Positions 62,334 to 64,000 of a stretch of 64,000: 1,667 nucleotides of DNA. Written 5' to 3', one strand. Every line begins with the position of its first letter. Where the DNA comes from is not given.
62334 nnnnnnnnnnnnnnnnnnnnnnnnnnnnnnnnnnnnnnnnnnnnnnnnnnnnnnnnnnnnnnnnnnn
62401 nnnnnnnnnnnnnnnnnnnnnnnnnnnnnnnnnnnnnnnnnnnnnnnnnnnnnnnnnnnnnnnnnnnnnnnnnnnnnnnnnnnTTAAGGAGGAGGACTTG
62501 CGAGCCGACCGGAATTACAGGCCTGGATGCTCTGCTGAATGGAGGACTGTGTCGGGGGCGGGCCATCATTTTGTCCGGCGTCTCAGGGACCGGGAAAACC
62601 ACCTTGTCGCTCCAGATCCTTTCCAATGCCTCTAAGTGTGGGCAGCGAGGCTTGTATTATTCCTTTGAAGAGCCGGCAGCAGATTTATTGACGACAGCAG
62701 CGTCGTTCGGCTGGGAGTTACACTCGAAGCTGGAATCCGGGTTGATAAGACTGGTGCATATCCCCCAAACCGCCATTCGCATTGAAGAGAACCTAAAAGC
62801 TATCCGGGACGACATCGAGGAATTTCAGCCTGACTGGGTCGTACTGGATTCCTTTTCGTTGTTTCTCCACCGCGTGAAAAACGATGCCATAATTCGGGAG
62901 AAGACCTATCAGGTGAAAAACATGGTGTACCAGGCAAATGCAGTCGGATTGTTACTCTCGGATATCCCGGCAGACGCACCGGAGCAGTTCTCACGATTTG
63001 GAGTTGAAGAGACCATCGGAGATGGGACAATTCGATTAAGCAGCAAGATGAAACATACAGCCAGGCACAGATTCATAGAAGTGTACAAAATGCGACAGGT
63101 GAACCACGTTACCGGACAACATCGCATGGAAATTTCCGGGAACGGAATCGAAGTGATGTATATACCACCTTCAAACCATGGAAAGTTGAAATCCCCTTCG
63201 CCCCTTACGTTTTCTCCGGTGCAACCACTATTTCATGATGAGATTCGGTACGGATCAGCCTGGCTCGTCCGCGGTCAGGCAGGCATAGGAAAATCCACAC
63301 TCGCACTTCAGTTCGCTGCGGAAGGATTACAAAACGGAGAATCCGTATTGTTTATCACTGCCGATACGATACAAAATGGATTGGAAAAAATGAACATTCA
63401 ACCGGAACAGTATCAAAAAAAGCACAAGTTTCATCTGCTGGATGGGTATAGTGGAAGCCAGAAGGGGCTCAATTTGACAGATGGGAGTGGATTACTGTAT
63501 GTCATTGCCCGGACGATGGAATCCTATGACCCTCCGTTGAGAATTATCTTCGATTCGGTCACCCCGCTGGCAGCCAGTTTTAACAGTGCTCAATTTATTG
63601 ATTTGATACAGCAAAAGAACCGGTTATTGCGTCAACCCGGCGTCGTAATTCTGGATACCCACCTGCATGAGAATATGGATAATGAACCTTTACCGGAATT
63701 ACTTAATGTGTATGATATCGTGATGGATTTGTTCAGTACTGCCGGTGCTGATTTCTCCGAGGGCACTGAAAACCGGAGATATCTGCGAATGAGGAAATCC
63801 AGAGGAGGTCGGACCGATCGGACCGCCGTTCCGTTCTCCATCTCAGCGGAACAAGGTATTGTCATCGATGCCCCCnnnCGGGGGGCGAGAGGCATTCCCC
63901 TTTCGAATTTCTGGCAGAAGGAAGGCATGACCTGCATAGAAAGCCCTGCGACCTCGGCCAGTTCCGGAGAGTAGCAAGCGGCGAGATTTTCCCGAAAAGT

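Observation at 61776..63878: KaiC-like ATPase with three, not two, tandem RecA/KaiC domains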

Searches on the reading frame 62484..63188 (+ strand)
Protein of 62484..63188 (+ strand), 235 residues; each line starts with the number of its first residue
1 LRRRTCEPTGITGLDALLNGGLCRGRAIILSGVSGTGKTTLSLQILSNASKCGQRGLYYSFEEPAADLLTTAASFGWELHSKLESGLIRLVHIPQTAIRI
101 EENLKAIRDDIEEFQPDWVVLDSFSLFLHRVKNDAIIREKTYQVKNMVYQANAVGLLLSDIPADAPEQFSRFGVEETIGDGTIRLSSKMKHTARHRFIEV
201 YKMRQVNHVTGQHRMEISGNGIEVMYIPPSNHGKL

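Call 5: search_protein_families(library=pfam, proteins=[window:62484-63188:+], max_evalue=0.1)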
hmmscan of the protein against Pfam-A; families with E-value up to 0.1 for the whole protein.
seq(235 aa): 14 families
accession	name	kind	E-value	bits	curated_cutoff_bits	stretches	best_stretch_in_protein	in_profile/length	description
PF06745.19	ATPase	-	1.3e-46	159.3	26.6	1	8-225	2-227/231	KaiC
PF13481.12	AAA_25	-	3.5e-09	37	27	1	14-135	22-163/195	AAA domain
PF03796.21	DnaB_C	-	2e-05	24.6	27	1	8-76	3-71/255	DnaB-like helicase C terminal domain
PF00154.27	RecA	-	3.3e-05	23.9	27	1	8-58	34-85/262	recA bacterial DNA recombination protein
PF13173.12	AAA_14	-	0.00051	20.5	27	1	26-73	3-49/129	AAA domain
PF13191.12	AAA_16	-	0.0012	19.9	32.6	1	16-56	14-52/167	AAA ATPase domain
PF01656.29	CbiA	-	0.0036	17.7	25.4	1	28-60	2-34/125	CobQ/CobB/MinD/ParA nucleotide binding domain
PF20720.3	nSTAND3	-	0.018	15.2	27.2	1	26-53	18-45/155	Novel STAND NTPase 3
PF24883.2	NPHP3_N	-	0.022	15.4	24.8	1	27-64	24-61/164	Nephrocystin 3, N-terminal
PF01293.25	PEPCK_ATP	-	0.025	13.7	26.5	1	19-43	204-228/465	Phosphoenolpyruvate carboxykinase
PF13238.12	AAA_18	-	0.026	15.4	29.4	1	28-52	1-24/128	AAA domain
PF13245.12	AAA_19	-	0.029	15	25.1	1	25-76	11-62/134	AAA domain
PF13401.12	AAA_22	-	0.031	15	27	1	26-82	6-57/130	AAA domain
PF00931.28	NB-ARC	-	0.098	12.3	23.5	0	27-52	20-45/248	NB-ARC domain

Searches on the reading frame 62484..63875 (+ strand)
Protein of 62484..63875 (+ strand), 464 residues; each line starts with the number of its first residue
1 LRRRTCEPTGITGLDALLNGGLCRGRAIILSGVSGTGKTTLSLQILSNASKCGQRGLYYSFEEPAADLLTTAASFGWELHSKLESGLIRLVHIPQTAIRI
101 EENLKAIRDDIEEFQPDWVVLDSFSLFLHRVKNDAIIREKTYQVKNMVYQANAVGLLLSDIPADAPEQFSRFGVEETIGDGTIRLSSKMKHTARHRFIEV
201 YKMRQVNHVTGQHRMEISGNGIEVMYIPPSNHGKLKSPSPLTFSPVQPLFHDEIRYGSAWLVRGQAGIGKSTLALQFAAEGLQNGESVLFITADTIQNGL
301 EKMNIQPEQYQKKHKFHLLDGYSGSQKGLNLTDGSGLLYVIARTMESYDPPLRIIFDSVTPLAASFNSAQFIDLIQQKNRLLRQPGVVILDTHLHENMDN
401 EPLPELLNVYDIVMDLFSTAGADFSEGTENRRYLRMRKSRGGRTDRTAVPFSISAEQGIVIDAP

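Call 57: predict_structure(alignment_id=A2)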
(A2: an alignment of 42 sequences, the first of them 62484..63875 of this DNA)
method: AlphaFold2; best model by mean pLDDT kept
length: 464 residues; sequences in the alignment: 42
mean_pLDDT: 89.3   pTM: 0.83
mean pLDDT of the five models: 89.3, 88.9, 88.2, 87.2, 86.4
residues with pLDDT >= 90: 323; 70-90: 104; 50-70: 23; < 50: 14
segments of 3 or more residues with pLDDT < 50: 1-3, 397-400, 422-428
pLDDT, mean of each block of 10 residues (from residue 1): 74 94 95 93 97 97 96 95 97 96 98 98 94 93 97 97 80 81 92 90 90 92 88 71 91 91 93 97 96 89 94 93 68 88 90 94 88 94 93 70 80 89 51 91 88 92 72
secondary structure, 60 per line:
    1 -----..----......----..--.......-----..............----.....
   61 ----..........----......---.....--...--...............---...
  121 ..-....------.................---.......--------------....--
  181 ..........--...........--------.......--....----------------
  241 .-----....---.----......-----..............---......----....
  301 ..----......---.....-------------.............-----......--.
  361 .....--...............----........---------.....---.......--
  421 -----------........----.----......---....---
elements in order: H12-17 E26-32 H38-51 E56-60 H65-74 H79-84 E88-92 H100-114 E118-122 H124-127 H134-150 E154-160 H175-178 E181-190 E193-203 E212-218 E221-224 E259-264 H270-283 E287-292 H297-302 H307-312 E316-320 H334-346 E352-357 H360-365 H368-382 E387-394 H404-408 E412-418 E432-439 E449-454 E458-461

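Call 60: fold_search(model_id=the predicted structure, library=pdb)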
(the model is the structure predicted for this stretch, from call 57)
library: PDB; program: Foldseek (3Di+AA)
matches with E <= 10: 1964; with E <= 0.001: 1260
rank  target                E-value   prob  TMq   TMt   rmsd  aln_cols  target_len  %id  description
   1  8zn6_I                6.0e-38  1.00  0.78  0.77   4.1       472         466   23  Crystal Structure of Designed Clock Protein KaiC (released 2025-04-16)
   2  7s65_B                2.0e-37  1.00  0.77  0.77   4.9       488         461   21  Compressed conformation of nighttime state KaiC (released 2021-09-22)
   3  8zn5_F                3.0e-37  1.00  0.76  0.78   4.7       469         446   23  Crystal Structure of Designed Clock Protein KaiC (released 2025-04-16)
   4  8zn6_F                5.4e-37  1.00  0.77  0.76   4.2       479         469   22  Crystal Structure of Designed Clock Protein KaiC (released 2025-04-16)
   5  8zn6_E                1.3e-36  1.00  0.77  0.76   4.3       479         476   22  Crystal Structure of Designed Clock Protein KaiC (released 2025-04-16)
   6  7v3x_G                1.5e-36  1.00  0.78  0.77   4.5       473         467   21  Crystal Structure of Cyanobacterial Circadian Clock Protein KaiC (released 2022-04-27)
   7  8zn7_D                1.5e-36  1.00  0.77  0.77   4.5       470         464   23  Crystal Structure of Designed Clock Protein KaiC (released 2025-04-16)
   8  8zn5_C                1.6e-36  1.00  0.77  0.77   4.4       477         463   24  Crystal Structure of Designed Clock Protein KaiC (released 2025-04-16)
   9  8zn7_F                1.7e-36  1.00  0.77  0.78   4.1       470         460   22  Crystal Structure of Designed Clock Protein KaiC (released 2025-04-16)
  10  8wve_A                2.2e-36  1.00  0.75  0.78   4.7       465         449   22  Crystal Structure of Cyanobacterial Circadian Clock Protein KaiC (released 2023-12-27)
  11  7dy1_D                3.3e-36  1.00  0.75  0.76   4.6       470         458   22  Crystal Structure of Cyanobacterial Circadian Clock Protein KaiC (released 2022-05-18)
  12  7dy1_E                3.3e-36  1.00  0.75  0.76   4.4       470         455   22  Crystal Structure of Cyanobacterial Circadian Clock Protein KaiC (released 2022-05-18)
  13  4ijm_A                3.9e-36  1.00  0.78  0.72   4.9       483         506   21  Crystal structure of circadian clock protein KaiC A422V mutant (released 2013-02-13)
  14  7dy1_A                4.1e-36  1.00  0.75  0.77   4.3       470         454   22  Crystal Structure of Cyanobacterial Circadian Clock Protein KaiC (released 2022-05-18)
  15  7s67_A                4.1e-36  1.00  0.78  0.76   4.4       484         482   21  Extended conformation of daytime state KaiC (released 2021-09-22)
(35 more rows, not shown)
